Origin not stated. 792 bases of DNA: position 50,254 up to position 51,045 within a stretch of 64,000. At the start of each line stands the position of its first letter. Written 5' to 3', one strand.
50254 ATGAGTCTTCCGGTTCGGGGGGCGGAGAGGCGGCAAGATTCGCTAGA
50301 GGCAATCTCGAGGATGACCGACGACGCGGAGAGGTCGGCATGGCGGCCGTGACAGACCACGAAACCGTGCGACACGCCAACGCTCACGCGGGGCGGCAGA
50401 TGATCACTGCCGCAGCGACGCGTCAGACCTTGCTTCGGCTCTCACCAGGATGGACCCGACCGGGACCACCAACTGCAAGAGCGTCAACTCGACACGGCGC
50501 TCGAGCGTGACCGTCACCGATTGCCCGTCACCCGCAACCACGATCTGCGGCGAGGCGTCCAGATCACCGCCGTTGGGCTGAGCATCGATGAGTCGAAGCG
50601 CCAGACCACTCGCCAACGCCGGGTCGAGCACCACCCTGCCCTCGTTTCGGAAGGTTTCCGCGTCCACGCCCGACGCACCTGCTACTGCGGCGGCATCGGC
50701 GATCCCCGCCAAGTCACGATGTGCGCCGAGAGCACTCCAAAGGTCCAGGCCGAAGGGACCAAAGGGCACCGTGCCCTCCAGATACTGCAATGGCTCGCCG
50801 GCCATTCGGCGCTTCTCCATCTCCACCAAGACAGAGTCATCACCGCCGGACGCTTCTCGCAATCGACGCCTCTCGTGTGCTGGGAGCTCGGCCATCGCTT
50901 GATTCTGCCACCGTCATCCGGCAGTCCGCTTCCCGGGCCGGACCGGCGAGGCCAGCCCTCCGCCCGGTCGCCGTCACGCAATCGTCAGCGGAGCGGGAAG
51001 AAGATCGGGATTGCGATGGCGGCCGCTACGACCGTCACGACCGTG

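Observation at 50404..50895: Chimeric ORF: PrmC N-terminal fragment fused to a duplicated TadG-like C-terminal domain, with divergence almost purely synonymous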

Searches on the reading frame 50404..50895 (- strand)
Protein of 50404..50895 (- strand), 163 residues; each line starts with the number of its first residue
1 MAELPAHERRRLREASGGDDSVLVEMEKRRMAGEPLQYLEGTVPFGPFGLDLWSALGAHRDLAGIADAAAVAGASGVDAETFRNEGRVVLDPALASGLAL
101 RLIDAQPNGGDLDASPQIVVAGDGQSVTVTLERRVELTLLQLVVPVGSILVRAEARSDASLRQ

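Call 6: find_homologous_proteins(query=window:50404-50895:-, max_evalue=0.001)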
Query window:50404-50895:- (163 aa): 63 proteins with E <= 0.001 among 1726 candidates.
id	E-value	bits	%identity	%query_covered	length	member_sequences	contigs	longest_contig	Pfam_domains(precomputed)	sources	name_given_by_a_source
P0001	7.3e-76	271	100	82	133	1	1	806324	-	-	-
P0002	2.0e-60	221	95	73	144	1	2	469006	PF13400.12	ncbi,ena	-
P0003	2.4e-60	221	95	73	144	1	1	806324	PF13400.12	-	-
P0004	3.5e-58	214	91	73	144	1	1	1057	PF13400.12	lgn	-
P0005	2.0e-42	162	73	72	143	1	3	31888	PF13400.12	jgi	jgi:Flp pilus assembly protein TadG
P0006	1.5e-41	160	72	71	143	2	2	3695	PF13400.12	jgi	jgi:Flp pilus assembly protein TadG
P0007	2.3e-41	159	71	73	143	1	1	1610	PF13400.12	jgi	jgi:Flp pilus assembly protein TadG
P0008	3.8e-41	158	71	73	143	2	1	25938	PF13400.12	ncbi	ncbi:MAG: pilus assembly protein TadG-related protein [Acidimicrobiia bacterium]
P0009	3.4e-40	155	73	71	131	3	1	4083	-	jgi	-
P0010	3.4e-40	155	69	72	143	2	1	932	PF13400.12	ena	-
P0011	5.7e-40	155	73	71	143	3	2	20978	PF13400.12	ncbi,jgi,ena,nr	ncbi:MAG: pilus assembly protein TadG-related protein [Acidimicrobiia bacterium]|nr:pilus assembly p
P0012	9.5e-39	151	66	73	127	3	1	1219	-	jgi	jgi:Flp pilus assembly protein TadG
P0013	2.1e-38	149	68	73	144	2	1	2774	PF13400.12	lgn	-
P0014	8.5e-38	147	67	73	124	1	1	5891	-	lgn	-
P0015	5.4e-37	145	66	73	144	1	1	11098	-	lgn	-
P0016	1.5e-36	143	66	73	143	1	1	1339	PF13400.12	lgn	-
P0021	4.0e-19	87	75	39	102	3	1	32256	PF13400.12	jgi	jgi:hypothetical protein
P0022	1.3e-17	82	52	55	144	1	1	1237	PF13400.12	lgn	-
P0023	1.7e-17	82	55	62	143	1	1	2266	PF13400.12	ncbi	-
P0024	7.9e-16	76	48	64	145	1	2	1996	PF13400.12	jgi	jgi:hypothetical protein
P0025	1.9e-14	72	47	56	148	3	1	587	PF13400.12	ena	-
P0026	4.8e-14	70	46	58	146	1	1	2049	PF13400.12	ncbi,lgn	-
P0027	5.5e-14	70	45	66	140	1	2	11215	PF13400.12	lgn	-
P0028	1.0e-13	69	46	61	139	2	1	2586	PF13400.12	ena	-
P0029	1.6e-13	69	42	67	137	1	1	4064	PF13400.12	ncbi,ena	-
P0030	4.2e-13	67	47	57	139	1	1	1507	PF13400.12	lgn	-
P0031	7.6e-13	66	46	64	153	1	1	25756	PF13400.12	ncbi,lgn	-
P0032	2.9e-12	65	43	72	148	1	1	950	PF13400.12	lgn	-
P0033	4.8e-12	64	42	66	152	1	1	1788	PF13400.12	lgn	-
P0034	6.5e-12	63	46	61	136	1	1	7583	PF13400.12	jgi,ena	jgi:hypothetical protein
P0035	9.7e-12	63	45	61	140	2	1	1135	PF13400.12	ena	-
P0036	1.7e-11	62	43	68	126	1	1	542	PF13400.12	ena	-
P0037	3.1e-11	61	43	55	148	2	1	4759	PF13400.12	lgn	-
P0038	4.4e-11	61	56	33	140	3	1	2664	PF13400.12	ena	-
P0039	4.9e-11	61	44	61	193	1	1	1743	PF13400.12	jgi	jgi:hypothetical protein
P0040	5.5e-11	60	41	74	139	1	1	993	PF13400.12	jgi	-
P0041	6.0e-11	60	41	66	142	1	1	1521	PF13400.12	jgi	jgi:uncharacterized membrane protein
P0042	7.1e-11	60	45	50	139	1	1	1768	PF13400.12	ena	-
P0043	8.6e-11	60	44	66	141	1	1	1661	PF13400.12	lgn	-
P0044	8.7e-11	60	44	73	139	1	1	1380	PF13400.12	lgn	-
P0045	3.2e-10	58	39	50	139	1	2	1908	PF13400.12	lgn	-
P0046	4.5e-10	57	40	50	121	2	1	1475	PF13400.12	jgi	jgi:hypothetical protein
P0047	4.8e-10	57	47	61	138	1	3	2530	PF13400.12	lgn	-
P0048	1.0e-9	56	47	60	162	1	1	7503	PF13400.12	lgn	-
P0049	4.0e-9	54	51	39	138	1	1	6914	PF13400.12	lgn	-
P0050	4.6e-9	54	42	61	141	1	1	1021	PF13400.12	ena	-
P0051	7.1e-9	54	45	67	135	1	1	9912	PF13400.12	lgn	-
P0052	1.3e-8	53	45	67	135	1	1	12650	PF13400.12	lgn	-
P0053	2.3e-8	52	44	67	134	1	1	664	PF13400.12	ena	-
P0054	2.5e-8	52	44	71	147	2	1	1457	PF13400.12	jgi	jgi:hypothetical protein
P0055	3.6e-8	51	43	71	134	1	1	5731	PF13400.12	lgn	-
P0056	3.8e-8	51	43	66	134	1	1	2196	PF13400.12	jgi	jgi:uncharacterized membrane protein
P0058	1.2e-6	46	51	34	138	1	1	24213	PF13400.12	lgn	-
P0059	1.7e-6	46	40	69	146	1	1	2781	PF13400.12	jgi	jgi:Flp pilus assembly protein TadG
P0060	1.7e-6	46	38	69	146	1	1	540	PF13400.12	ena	-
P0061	6.5e-6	44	41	58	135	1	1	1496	PF13400.12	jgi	jgi:Flp pilus assembly protein TadG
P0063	1.5e-4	40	44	58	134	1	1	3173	PF13400.12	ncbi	-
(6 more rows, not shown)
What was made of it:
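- On TadE/G-like pseudopilin (Pfam PF13400): 62 homologues cover this part (call 6).
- The ORF is a singleton in 5.8 billion proteins (call 6). The source is evidently a metagenome-assembled contig (806 kb; call 6).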

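Call 7: search_protein_families(library=pfam, proteins=[window:50404-50895:-], max_evalue=0.01)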
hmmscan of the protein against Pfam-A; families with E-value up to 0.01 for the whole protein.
window:50404-50895:- (163 aa): 0 families

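Call 9: find_encoding_contigs(protein=P0002, flank=10000, max_places=6)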
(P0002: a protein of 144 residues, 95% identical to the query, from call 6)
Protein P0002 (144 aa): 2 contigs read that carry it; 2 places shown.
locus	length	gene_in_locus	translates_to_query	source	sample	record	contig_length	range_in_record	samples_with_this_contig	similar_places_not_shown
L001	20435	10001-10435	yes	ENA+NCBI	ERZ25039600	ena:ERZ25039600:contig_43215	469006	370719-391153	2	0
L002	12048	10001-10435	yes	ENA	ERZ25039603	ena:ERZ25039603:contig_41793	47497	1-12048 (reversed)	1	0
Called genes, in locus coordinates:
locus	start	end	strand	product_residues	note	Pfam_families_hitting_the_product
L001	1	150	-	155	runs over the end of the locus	PF08768:THAP4_heme-bd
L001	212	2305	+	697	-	PF00654:Voltage_CLC, PF00571:CBS, PF02080:TrkA_C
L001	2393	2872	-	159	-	PF10759:BPA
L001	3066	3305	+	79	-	PF12728:HTH_17, PF00376:MerR (weak)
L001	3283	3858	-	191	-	-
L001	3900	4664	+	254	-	PF08666:SAF (faint)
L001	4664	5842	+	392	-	-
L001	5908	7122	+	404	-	PF00437:T2SSE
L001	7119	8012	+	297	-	-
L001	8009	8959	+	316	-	PF00482:T2SSF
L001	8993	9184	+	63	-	-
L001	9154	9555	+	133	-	-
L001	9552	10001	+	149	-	-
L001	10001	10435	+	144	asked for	PF13400:Tad (weak)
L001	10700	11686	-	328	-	-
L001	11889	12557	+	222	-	PF00891:Methyltransf_2, PF02475:TRM5-TYW2_MTfase (weak), PF03602:Cons_hypoth95 (weak), PF05175:MTS, PF06325:PrmA, PF13847:Methyltransf_31 (weak), PF08241:Methyltransf_11 (faint), PF13649:Methyltransf_25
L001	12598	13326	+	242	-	PF00702:Hydrolase, PF13419:HAD_2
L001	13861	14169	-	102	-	PF02452:PemK_toxin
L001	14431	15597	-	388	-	PF13660:DUF4147, PF05161:MOFRL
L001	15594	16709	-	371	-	PF07690:MFS_1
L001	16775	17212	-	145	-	PF00903:Glyoxalase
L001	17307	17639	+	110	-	PF12840:HTH_20, PF01022:HTH_5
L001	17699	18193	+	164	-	PF01661:Macro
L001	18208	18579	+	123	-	PF00903:Glyoxalase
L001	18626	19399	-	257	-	PF02585:PIG-L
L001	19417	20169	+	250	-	-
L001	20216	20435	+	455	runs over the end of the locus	PF21294:Polysacc_lyase_14, PF00395:SLH (weak)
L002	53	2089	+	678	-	PF00654:Voltage_CLC, PF00571:CBS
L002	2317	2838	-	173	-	PF10759:BPA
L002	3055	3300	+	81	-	PF12728:HTH_17, PF00376:MerR (weak)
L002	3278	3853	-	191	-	-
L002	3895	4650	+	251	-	-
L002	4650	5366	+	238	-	-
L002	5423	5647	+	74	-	-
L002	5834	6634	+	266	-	-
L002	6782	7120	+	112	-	-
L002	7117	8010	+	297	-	-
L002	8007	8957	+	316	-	PF00482:T2SSF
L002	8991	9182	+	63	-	-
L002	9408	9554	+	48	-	-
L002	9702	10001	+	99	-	-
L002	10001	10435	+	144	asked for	PF13400:Tad (weak)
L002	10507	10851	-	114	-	-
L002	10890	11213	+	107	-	PF02353:CMAS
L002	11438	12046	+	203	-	?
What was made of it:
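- L001 has tadG followed directly by the flank, a 328-aa gene, prmC and HAD (call 9).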

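Call 14: find_encoding_contigs(protein=P0004, flank=10000, max_places=4)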
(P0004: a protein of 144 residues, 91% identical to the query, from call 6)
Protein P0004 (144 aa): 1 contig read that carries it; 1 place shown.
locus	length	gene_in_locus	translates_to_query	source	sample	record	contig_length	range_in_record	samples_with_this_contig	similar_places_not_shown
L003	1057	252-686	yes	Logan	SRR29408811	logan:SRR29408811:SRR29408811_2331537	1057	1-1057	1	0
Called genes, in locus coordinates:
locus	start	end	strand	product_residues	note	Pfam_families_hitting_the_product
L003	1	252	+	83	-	?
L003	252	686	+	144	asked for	PF13400:Tad (weak)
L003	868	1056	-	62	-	?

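Call 15: find_encoding_contigs(protein=P0005, flank=10000, max_places=4)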
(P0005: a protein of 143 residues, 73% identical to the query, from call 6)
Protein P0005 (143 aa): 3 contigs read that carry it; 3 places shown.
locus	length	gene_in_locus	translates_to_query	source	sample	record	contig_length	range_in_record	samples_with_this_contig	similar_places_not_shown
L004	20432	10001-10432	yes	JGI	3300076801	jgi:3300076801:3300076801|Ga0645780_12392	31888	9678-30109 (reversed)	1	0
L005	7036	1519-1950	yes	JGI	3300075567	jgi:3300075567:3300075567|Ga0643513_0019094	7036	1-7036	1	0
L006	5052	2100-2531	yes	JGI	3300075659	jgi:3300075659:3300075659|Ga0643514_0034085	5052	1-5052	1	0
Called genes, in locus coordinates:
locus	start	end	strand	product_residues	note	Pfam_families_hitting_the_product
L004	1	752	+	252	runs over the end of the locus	PF00378:ECH_1, PF16113:ECH_2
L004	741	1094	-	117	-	-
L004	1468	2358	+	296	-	-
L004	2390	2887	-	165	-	PF10759:BPA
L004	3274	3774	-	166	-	-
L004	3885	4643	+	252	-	PF08666:SAF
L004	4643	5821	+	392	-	-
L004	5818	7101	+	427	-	PF00437:T2SSE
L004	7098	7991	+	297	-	-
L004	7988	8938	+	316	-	PF00482:T2SSF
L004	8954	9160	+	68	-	-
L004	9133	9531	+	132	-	-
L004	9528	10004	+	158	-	-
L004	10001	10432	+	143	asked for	PF13400:Tad (weak)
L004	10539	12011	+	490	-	PF15420:Abhydrolase_9_N, PF10081:Abhydrolase_9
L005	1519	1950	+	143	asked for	PF13400:Tad (weak)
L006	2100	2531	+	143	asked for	PF13400:Tad (weak)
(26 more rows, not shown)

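Call 16: find_encoding_contigs(protein=P0001, flank=10000, max_places=4)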
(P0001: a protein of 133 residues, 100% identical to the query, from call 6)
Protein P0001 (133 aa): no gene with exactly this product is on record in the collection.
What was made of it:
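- Tried and rejected: The window's own protein is not retrievable by exact look-up (call 16).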

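Call 25: search_protein_families(library=ncbifam, proteins=[window:50404-50895:-], max_evalue=0.001)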
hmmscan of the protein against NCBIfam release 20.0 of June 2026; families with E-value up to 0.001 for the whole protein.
window:50404-50895:- (163 aa): 0 families

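Call 30: find_related_loci(query=A1, collection=genome_contigs, flank=10000)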
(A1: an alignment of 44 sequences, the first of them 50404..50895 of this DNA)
Query A1 (163 aa) in genome_contigs; peptide patterns used: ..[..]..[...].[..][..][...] (x = any residue, [..] = any of these).
599 stretches matched a pattern (row limit reached: there are more); 5 encode a relative of the query (tblastn E <= 1e-3); 5 distinct loci.
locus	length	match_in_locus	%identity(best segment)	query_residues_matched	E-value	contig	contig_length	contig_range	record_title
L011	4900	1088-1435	73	48-163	8e-35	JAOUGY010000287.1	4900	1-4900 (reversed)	MAG: Acidimicrobiia bacterium isolate 4_1_May_SF_Bin47 4_1_May_SF_Bin47_scaffold_9774_c1, whole genome shotgun sequence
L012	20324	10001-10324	39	45-155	2e-9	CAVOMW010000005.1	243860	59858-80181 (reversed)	MAG: uncultured Actinomycetes bacterium isolate MFD00031.bin.2.112 genome assembly, contig: contig_27197, whole genome s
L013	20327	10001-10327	42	50-160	8e-9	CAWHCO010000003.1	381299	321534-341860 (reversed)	MAG: uncultured bacterium isolate MFD02923.bin.2.53 genome assembly, contig: contig_17494, whole genome shotgun sequence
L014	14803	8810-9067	37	50-143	1e-7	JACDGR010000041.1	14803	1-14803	MAG: Actinomycetota bacterium isolate MGR_bin417 SD2908_NODE_1679_length_14803_cov_1.076519, whole genome shotgun sequen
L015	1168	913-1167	43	50-139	3e-6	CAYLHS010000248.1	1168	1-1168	MAG TPA_asm: uncultured Acidimicrobiia bacterium isolate binchicken_co151_350 genome assembly, contig: NODE_383144_lengt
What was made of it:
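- Tried and rejected: Only L011 was useful (call 30).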

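Call 36: predict_structure(alignment_id=A1)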
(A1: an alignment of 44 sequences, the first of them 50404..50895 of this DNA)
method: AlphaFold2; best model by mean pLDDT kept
length: 163 residues; sequences in the alignment: 44
mean_pLDDT: 82.9   pTM: 0.68
mean pLDDT of the five models: 82.9, 82.8, 82.8, 82.3, 82.1
residues with pLDDT >= 90: 99; 70-90: 17; 50-70: 37; < 50: 10
segments of 3 or more residues with pLDDT < 50: none
pLDDT, mean of each block of 10 residues (from residue 1): 60 50 53 52 66 93 98 97 96 98 96 97 97 93 89 96 63
secondary structure, 60 per line:
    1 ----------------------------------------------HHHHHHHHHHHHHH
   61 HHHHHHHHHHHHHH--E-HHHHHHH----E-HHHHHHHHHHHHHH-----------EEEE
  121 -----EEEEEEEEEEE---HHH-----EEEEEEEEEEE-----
elements in order: H47-74 H79-85 H92-105 E117-120 E126-136 E148-158
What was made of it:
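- On TadE/G-like pseudopilin (Pfam PF13400): The AF2 model has pLDDT above 90 for residues 47-158 (call 36).
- In the AF2 model residues 1-46 have pLDDT 50-60 and no secondary structure, while residues 47-158 are above 90 (call 36). Residues 47-158 are predicted to fold confidently as in full-length relatives, and the cut falls where pilins are usually truncated to make them soluble (call 36; the latter is general knowledge). The PrmC stub is about two-thirds of the N-terminal domain and is predicted disordered (call 36).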
